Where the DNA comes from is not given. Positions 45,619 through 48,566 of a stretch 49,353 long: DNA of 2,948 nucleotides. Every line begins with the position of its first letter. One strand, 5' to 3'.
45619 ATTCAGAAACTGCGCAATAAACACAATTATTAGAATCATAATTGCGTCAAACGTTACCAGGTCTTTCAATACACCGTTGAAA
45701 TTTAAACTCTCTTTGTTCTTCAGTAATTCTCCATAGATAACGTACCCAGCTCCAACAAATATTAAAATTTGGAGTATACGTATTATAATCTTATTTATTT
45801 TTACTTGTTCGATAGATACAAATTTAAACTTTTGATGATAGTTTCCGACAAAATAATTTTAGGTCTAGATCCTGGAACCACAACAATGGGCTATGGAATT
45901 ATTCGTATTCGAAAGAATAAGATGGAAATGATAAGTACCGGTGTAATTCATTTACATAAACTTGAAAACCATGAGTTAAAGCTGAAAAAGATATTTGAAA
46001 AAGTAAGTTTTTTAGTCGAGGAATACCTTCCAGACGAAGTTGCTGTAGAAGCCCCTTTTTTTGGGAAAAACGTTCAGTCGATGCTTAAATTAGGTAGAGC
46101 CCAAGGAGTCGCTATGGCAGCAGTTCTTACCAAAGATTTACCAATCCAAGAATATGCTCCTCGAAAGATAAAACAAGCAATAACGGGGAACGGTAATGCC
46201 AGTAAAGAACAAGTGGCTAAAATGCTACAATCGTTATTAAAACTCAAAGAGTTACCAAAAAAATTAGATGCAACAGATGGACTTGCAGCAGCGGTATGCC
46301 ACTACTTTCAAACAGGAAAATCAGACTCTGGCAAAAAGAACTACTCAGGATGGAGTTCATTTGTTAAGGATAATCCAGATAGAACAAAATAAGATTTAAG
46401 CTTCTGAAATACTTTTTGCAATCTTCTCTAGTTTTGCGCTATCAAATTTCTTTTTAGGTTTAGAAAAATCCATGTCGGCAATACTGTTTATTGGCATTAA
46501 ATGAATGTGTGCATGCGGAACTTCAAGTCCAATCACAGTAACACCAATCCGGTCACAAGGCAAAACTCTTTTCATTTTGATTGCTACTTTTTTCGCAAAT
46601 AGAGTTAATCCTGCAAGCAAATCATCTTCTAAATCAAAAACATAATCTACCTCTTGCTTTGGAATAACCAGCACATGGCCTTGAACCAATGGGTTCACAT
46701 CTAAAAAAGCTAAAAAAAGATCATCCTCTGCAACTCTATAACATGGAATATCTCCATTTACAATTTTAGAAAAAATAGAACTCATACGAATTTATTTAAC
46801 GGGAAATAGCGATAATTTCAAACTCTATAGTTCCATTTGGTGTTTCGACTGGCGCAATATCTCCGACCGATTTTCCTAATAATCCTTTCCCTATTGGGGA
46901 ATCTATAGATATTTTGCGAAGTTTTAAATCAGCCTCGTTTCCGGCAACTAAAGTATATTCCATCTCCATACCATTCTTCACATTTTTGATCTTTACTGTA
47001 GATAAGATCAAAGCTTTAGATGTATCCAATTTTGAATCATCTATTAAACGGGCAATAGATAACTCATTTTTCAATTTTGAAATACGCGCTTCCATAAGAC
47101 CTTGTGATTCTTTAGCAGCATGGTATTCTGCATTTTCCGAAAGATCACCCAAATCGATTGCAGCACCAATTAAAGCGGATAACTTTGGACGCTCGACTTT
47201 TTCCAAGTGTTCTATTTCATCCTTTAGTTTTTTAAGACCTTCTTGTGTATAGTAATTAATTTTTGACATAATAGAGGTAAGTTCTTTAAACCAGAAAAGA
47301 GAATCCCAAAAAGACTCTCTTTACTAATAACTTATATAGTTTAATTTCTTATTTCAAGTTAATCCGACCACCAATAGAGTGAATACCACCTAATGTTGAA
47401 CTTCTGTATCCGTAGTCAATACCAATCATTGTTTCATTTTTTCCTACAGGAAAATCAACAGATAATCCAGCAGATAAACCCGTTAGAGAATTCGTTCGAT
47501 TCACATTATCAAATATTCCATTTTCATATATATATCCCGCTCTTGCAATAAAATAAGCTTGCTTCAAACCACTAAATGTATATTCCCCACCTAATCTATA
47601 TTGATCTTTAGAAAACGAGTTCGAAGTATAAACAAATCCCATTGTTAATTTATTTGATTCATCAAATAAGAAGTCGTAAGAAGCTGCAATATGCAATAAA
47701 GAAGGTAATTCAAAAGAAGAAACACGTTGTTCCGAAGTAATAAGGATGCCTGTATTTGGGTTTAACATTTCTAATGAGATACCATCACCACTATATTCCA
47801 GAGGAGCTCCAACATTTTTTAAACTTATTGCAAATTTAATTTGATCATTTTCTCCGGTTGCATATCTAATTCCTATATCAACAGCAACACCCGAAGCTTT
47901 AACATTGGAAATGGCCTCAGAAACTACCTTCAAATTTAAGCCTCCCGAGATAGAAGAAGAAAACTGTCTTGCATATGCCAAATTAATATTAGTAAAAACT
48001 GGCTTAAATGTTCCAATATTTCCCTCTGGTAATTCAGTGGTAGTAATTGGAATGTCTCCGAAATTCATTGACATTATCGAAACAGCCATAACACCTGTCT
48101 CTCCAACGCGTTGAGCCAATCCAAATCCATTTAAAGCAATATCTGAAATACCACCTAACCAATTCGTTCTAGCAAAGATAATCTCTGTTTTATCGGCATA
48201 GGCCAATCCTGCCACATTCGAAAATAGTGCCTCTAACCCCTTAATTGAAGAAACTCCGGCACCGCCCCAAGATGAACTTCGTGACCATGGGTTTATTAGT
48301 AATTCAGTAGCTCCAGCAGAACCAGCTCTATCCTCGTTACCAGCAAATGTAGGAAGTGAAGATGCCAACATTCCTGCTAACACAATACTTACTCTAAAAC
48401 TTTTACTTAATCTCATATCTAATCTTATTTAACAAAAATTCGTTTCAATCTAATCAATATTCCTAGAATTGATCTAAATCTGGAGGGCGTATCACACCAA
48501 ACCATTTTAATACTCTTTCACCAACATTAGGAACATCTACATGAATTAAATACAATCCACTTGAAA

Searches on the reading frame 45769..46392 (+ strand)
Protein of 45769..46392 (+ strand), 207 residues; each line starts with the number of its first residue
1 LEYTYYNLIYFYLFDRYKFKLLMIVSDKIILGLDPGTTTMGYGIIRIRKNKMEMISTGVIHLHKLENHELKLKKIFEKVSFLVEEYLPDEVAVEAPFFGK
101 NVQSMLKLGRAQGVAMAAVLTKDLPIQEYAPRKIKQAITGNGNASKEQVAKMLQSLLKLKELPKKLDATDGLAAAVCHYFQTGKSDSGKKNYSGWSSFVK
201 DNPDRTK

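Call 82: search_protein_families(library=pfam, proteins=[window:45769-46392:+], max_evalue=0.00001)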
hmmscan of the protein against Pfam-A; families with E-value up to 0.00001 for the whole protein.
window:45769-46392:+ (207 aa): 1 family
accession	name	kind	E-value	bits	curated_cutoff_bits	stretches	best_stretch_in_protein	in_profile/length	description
PF02075.23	RuvC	-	1.5e-45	155.1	22.2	1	30-178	1-148/148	Crossover junction endodeoxyribonuclease RuvC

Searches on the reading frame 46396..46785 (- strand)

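Call 82: search_protein_families(library=pfam, proteins=[window:46396-46785:-], max_evalue=0.00001)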
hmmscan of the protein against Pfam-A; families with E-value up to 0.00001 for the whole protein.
window:46396-46785:- (129 aa): 2 families
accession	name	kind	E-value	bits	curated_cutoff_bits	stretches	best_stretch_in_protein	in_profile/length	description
PF01230.28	HIT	-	6.6e-18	65.6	21.5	1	11-98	2-94/98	HIT domain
PF11969.13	DcpS_C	-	2.5e-09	38.1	24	1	3-101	2-104/114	Scavenger mRNA decapping enzyme C-term binding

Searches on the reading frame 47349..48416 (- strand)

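Call 82: search_protein_families(library=pfam, proteins=[window:47349-48416:-], max_evalue=0.00001)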
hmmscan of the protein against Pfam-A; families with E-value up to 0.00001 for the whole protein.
window:47349-48416:- (355 aa): 1 family
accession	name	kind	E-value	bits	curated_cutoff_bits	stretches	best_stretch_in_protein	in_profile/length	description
PF19572.5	PorV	-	5.6e-06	26.5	27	0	28-260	5-230/243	Type IX secretion system protein PorV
